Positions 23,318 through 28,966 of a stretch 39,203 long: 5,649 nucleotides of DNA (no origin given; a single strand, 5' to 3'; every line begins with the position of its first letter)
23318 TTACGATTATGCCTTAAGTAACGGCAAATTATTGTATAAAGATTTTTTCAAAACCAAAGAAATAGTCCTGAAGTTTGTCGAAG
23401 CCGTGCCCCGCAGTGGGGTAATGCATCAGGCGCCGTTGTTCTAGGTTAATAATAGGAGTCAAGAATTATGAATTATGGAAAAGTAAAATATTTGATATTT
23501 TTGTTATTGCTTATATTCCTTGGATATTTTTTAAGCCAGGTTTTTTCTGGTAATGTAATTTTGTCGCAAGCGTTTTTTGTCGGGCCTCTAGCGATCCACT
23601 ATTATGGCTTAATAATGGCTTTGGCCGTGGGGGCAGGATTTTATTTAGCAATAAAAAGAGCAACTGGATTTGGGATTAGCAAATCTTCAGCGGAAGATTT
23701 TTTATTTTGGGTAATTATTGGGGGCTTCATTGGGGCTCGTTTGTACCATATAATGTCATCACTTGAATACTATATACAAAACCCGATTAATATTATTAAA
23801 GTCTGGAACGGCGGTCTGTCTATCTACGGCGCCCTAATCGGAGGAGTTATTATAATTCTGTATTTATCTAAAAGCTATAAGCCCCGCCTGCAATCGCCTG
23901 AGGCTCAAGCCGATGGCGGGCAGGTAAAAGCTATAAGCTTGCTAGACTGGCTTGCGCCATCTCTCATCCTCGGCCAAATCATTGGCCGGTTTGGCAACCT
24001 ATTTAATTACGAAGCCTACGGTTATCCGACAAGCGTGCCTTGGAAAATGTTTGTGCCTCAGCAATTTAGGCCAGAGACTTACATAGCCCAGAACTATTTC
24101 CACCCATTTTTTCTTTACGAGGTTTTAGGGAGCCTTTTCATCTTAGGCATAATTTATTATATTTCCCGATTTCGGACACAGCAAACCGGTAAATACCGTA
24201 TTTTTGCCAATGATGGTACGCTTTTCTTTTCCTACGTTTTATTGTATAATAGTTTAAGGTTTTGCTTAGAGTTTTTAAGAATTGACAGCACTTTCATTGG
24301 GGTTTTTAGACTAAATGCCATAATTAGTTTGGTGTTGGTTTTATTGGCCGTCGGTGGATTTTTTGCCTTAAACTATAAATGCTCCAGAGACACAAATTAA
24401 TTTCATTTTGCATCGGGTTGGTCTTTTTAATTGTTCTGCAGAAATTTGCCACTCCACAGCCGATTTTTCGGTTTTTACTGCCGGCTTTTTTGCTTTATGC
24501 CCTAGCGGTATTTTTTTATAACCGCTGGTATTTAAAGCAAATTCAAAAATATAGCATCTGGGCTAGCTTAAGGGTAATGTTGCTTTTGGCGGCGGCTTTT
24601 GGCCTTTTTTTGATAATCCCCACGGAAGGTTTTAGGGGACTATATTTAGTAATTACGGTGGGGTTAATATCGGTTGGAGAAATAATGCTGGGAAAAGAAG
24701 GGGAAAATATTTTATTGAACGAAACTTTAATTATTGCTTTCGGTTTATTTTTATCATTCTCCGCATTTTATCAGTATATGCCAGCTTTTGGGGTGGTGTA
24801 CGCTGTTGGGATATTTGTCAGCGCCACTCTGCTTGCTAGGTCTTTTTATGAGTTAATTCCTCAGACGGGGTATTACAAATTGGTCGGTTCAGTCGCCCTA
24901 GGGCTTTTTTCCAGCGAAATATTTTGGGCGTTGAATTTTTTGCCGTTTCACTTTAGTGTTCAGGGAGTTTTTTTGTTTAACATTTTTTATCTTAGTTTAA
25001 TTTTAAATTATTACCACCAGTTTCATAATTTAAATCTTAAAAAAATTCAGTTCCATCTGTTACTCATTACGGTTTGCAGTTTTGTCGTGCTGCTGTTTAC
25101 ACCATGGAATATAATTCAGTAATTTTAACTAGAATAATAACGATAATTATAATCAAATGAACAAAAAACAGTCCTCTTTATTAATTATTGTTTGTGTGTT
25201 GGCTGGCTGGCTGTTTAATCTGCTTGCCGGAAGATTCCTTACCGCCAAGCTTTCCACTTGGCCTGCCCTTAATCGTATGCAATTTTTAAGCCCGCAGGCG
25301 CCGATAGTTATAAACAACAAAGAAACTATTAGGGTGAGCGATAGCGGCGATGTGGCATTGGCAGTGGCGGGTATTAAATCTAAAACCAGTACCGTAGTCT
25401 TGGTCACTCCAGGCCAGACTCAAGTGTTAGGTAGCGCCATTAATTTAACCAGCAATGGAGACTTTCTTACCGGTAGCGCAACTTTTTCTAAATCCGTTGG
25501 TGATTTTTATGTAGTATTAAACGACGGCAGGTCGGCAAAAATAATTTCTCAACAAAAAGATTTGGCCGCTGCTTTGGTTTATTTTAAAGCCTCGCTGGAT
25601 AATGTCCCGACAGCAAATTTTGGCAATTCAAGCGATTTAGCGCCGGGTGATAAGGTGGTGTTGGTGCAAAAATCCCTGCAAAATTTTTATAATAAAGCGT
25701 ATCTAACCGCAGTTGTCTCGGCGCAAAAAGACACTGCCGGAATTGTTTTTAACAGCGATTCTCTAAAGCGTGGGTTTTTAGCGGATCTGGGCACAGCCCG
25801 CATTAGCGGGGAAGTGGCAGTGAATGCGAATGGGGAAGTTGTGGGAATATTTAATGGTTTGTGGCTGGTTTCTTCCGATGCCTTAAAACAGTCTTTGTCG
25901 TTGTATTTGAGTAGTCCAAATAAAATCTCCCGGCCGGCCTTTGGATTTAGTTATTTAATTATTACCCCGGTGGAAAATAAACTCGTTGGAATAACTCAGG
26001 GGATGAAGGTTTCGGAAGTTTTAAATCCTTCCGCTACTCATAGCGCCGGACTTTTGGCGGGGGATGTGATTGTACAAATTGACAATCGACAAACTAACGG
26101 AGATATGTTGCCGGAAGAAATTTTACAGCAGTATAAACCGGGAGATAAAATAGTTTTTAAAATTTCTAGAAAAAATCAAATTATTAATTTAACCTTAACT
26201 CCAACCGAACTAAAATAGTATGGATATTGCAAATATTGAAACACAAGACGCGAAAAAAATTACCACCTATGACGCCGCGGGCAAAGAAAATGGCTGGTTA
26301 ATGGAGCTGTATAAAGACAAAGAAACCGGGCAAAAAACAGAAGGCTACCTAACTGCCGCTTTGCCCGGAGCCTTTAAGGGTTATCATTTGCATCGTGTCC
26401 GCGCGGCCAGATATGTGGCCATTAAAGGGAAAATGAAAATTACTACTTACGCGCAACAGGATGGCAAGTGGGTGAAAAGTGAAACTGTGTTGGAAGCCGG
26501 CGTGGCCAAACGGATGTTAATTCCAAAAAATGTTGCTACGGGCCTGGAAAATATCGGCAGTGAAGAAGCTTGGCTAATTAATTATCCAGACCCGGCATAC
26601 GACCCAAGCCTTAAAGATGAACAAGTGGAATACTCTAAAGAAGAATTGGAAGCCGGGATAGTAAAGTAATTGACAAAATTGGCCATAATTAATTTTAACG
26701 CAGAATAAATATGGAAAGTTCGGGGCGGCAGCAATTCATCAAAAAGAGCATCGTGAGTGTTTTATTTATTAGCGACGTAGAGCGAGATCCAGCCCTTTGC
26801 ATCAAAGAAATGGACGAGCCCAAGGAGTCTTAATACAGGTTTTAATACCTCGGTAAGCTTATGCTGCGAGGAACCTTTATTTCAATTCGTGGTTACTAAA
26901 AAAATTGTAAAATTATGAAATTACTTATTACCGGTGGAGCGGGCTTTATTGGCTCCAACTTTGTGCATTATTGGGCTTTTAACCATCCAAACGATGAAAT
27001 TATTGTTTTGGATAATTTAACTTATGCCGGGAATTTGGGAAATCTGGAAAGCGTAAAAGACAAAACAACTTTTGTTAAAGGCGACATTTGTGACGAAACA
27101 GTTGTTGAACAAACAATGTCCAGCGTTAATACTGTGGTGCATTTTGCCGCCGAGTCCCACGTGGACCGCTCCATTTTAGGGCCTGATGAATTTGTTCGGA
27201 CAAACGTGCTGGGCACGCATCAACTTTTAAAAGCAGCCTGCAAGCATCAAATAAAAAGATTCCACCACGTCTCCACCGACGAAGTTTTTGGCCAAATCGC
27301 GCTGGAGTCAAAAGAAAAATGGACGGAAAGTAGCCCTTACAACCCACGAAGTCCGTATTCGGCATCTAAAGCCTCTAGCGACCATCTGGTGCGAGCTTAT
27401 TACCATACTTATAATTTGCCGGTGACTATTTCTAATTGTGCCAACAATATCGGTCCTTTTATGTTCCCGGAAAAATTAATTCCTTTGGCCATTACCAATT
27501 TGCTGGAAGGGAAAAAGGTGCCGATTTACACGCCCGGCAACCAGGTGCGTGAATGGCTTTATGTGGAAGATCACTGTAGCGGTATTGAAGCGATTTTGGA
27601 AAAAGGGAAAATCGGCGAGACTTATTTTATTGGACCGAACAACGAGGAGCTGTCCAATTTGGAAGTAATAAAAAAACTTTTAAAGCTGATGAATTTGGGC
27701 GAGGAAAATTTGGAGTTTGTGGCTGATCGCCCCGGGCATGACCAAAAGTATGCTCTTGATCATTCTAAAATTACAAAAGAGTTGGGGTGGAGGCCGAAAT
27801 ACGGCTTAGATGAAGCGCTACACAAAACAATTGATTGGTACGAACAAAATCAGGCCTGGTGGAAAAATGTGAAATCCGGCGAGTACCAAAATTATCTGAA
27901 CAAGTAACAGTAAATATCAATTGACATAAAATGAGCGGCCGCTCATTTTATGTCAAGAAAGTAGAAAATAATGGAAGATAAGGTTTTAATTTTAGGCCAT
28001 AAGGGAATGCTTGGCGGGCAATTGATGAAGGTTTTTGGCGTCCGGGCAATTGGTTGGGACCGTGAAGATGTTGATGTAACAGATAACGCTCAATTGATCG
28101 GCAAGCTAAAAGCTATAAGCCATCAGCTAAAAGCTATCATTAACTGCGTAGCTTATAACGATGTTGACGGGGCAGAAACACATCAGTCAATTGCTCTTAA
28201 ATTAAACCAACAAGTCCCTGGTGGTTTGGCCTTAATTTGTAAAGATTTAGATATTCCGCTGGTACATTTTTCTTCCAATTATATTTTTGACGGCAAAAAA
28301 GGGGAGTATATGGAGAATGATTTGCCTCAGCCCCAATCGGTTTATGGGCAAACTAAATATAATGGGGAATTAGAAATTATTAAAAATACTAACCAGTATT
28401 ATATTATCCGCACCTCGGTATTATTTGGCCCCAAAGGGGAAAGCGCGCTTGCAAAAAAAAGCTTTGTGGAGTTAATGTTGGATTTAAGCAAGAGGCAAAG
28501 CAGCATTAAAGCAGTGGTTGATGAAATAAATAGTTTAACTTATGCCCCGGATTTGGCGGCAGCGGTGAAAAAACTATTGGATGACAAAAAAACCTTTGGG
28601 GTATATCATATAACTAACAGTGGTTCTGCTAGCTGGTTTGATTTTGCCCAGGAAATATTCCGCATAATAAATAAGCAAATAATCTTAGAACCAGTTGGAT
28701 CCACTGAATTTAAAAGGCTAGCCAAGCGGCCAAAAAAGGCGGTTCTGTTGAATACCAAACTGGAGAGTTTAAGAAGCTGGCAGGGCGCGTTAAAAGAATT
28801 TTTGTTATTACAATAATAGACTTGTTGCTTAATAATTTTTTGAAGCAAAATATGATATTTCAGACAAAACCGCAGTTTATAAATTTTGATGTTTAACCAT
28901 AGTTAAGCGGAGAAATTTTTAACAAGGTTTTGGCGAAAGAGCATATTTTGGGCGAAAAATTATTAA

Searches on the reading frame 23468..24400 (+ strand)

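Call 75: search_protein_families(library=pfam, proteins=[window:23468-24400:+])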
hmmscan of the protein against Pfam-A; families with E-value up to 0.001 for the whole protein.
window:23468-24400:+ (310 aa): 1 family
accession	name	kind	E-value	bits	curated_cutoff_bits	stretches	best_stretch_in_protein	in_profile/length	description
PF01790.23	LGT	-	3e-59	200.7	24.9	1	35-298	3-238/240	Prolipoprotein diacylglyceryl transferase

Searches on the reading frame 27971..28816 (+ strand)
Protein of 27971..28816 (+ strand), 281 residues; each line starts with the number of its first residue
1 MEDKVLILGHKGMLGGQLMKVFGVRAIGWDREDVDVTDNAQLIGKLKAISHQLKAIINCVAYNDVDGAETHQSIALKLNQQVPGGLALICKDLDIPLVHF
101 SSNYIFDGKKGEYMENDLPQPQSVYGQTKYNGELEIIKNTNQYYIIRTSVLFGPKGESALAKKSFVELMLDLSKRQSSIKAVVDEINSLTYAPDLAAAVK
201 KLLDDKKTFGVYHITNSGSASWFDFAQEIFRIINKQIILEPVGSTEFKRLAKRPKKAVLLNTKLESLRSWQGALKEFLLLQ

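Call 22: search_protein_families(library=pfam, proteins=[window:27971-28816:+])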
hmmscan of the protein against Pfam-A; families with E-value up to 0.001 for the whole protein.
window:27971-28816:+ (281 aa): 2 families
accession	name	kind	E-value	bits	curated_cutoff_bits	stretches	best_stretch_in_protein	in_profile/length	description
PF04321.23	RmlD_sub_bind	-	1.5e-67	228.1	27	1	4-278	2-282/287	RmlD substrate binding domain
PF01370.27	Epimerase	-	1.4e-13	51.2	20.9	1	5-214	1-236/240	NAD dependent epimerase/dehydratase family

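Call 64: find_encoding_contigs(protein=window:27971-28816:+, flank=2500, max_places=8)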
Protein window:27971-28816:+ (281 aa): 7 contigs read that carry it; 6 places shown.
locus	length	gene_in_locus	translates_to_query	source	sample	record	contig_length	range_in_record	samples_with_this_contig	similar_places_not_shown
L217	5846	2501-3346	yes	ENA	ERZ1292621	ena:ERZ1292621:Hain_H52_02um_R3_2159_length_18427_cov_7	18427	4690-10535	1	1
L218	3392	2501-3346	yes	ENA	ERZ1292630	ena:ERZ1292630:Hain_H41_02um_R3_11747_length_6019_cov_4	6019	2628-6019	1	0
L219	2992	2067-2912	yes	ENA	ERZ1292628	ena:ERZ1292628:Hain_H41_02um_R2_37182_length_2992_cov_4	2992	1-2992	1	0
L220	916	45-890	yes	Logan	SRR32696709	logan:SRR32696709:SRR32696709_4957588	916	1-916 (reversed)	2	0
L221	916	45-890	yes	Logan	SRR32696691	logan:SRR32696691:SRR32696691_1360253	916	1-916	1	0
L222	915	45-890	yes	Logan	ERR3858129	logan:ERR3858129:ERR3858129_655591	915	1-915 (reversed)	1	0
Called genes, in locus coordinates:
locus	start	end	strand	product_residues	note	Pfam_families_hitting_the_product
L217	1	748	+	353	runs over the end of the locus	PF13180:PDZ_2 (weak)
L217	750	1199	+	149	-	PF14667:Polysacc_synt_C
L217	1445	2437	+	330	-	PF01073:3Beta_HSD, PF01370:Epimerase, PF02719:Polysacc_synt_2, PF04321:RmlD_sub_bind, PF07993:NAD_binding_4, PF13460:NAD_binding_10 (weak), PF16363:GDP_Man_Dehyd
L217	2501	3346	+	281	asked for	PF01370:Epimerase, PF04321:RmlD_sub_bind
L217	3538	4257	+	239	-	PF00483:NTP_transferase, PF12804:NTP_transf_3 (weak)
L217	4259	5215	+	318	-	-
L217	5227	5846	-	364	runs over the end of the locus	PF00188:CAP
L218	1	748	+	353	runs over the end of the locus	PF13180:PDZ_2 (weak)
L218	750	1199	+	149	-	PF14667:Polysacc_synt_C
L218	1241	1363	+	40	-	-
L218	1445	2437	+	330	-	PF01073:3Beta_HSD, PF01370:Epimerase, PF02719:Polysacc_synt_2, PF04321:RmlD_sub_bind, PF07993:NAD_binding_4, PF13460:NAD_binding_10 (weak), PF16363:GDP_Man_Dehyd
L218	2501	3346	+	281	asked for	PF01370:Epimerase, PF04321:RmlD_sub_bind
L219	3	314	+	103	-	?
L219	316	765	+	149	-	PF14667:Polysacc_synt_C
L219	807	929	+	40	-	-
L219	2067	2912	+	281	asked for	PF01370:Epimerase, PF04321:RmlD_sub_bind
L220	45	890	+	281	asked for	PF01370:Epimerase, PF04321:RmlD_sub_bind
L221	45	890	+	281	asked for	PF01370:Epimerase, PF04321:RmlD_sub_bind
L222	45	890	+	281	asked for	PF01370:Epimerase, PF04321:RmlD_sub_bind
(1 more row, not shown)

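Call 81: find_homologous_proteins(query=window:27971-28816:+, max_evalue=1e-60)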
Query window:27971-28816:+ (281 aa): 820 proteins with E <= 1e-60 among 2832 candidates; the best 120 are listed.
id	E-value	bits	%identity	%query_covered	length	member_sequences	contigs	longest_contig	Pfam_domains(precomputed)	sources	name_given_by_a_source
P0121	2.8e-181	619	100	100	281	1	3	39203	PF04321.24,PF01370.28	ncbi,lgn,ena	-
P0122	2.0e-132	459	75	99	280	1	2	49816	PF04321.24,PF16363.12,PF01370.28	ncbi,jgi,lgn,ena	ncbi:MAG: dTDP-4-dehydrorhamnose reductase [Candidatus Doudnabacteria bacterium]|jgi:dTDP-4-dehydror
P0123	4.7e-132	457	79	93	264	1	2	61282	PF04321.24,PF16363.12,PF01370.28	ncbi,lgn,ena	-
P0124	1.6e-129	449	75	99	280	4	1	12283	PF04321.24,PF01370.28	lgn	-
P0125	2.4e-121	422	69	99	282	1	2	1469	PF04321.24,PF16363.12,PF01370.28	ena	-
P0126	2.6e-119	415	67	99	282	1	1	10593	PF04321.24,PF01370.28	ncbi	-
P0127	2.6e-117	409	68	99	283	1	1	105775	PF04321.24,PF01370.28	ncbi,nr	ncbi:MAG: dTDP-4-dehydrorhamnose reductase [Candidatus Doudnabacteria bacterium]|nr:dTDP-4-dehydrorh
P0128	1.8e-116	406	67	99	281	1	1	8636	PF04321.24,PF01370.28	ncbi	-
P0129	1.3e-113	397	65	99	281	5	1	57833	PF04321.24,PF16363.12,PF01370.28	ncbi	-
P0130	1.0e-112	394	63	99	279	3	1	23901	PF04321.24,PF16363.12,PF01073.26,PF01370.28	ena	-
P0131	8.9e-112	391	67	99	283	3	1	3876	PF04321.24,PF01370.28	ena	-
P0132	3.2e-111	389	64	98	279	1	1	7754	PF04321.24,PF01370.28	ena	-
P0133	1.3e-109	384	64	99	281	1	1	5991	PF04321.24,PF01370.28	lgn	-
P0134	5.5e-109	382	63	98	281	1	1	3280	PF04321.24,PF16363.12,PF01370.28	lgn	-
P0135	2.9e-108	379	66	98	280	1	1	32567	PF04321.24,PF01370.28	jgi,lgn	jgi:dTDP-4-dehydrorhamnose reductase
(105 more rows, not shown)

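Call 82: find_encoding_contigs(protein=P0122, flank=2000, max_places=2)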
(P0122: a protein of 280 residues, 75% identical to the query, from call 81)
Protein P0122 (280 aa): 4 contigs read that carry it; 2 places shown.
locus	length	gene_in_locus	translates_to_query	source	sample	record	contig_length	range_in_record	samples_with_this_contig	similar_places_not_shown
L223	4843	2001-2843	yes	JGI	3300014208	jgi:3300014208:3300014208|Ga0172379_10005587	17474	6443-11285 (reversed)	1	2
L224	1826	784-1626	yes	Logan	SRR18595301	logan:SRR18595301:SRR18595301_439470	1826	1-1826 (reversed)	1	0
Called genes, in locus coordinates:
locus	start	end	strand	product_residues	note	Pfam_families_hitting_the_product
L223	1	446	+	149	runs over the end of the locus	PF14667:Polysacc_synt_C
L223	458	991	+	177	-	PF28549:NDPSase_N, PF00293:NUDIX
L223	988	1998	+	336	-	PF01073:3Beta_HSD, PF01370:Epimerase, PF02719:Polysacc_synt_2, PF04321:RmlD_sub_bind, PF05368:NmrA (weak), PF07993:NAD_binding_4, PF13460:NAD_binding_10, PF16363:GDP_Man_Dehyd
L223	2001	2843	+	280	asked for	PF01370:Epimerase, PF04321:RmlD_sub_bind, PF16363:GDP_Man_Dehyd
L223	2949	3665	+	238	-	PF00483:NTP_transferase, PF12804:NTP_transf_3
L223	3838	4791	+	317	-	-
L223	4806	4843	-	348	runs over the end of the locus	PF00188:CAP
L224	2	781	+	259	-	?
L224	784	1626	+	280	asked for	PF01370:Epimerase, PF04321:RmlD_sub_bind, PF16363:GDP_Man_Dehyd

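Call 83: find_encoding_contigs(protein=P0123, flank=2000, max_places=2)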
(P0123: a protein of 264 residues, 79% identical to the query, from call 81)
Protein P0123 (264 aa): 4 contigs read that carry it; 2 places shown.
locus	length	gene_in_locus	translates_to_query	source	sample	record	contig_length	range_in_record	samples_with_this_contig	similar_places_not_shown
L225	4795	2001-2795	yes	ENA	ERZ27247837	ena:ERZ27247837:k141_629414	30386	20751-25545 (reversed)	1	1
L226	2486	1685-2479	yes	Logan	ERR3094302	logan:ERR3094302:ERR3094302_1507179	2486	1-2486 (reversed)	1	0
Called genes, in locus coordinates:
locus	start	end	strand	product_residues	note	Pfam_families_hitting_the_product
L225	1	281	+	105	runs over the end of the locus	-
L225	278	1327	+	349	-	PF04321:RmlD_sub_bind, PF01073:3Beta_HSD, PF01370:Epimerase, PF02719:Polysacc_synt_2, PF07993:NAD_binding_4, PF13460:NAD_binding_10, PF16363:GDP_Man_Dehyd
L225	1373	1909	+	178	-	PF20803:PaaX_M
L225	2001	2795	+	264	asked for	PF01370:Epimerase, PF04321:RmlD_sub_bind, PF16363:GDP_Man_Dehyd (weak)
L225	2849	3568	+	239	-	PF00483:NTP_transferase, PF12804:NTP_transf_3 (weak)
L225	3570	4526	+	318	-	-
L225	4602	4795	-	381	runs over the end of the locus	PF00188:CAP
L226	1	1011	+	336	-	?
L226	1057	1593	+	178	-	PF20803:PaaX_M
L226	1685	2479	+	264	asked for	PF01370:Epimerase, PF04321:RmlD_sub_bind, PF16363:GDP_Man_Dehyd (weak)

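Call 84: find_encoding_contigs(protein=P0124, flank=2000, max_places=2)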
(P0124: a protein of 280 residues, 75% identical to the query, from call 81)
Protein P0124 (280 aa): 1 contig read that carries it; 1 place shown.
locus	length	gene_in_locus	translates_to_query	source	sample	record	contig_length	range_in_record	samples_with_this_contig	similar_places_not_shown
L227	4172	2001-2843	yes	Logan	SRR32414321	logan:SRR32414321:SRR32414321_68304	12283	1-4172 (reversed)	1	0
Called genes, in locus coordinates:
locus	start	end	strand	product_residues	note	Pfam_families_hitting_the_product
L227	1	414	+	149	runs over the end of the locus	PF14667:Polysacc_synt_C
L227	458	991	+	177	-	PF28549:NDPSase_N, PF00293:NUDIX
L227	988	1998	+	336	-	PF01073:3Beta_HSD, PF01370:Epimerase, PF02719:Polysacc_synt_2, PF04321:RmlD_sub_bind, PF05368:NmrA (faint), PF07993:NAD_binding_4, PF13460:NAD_binding_10, PF16363:GDP_Man_Dehyd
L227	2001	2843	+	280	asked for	PF01370:Epimerase, PF04321:RmlD_sub_bind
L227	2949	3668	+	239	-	PF00483:NTP_transferase, PF12804:NTP_transf_3 (weak)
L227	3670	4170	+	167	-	?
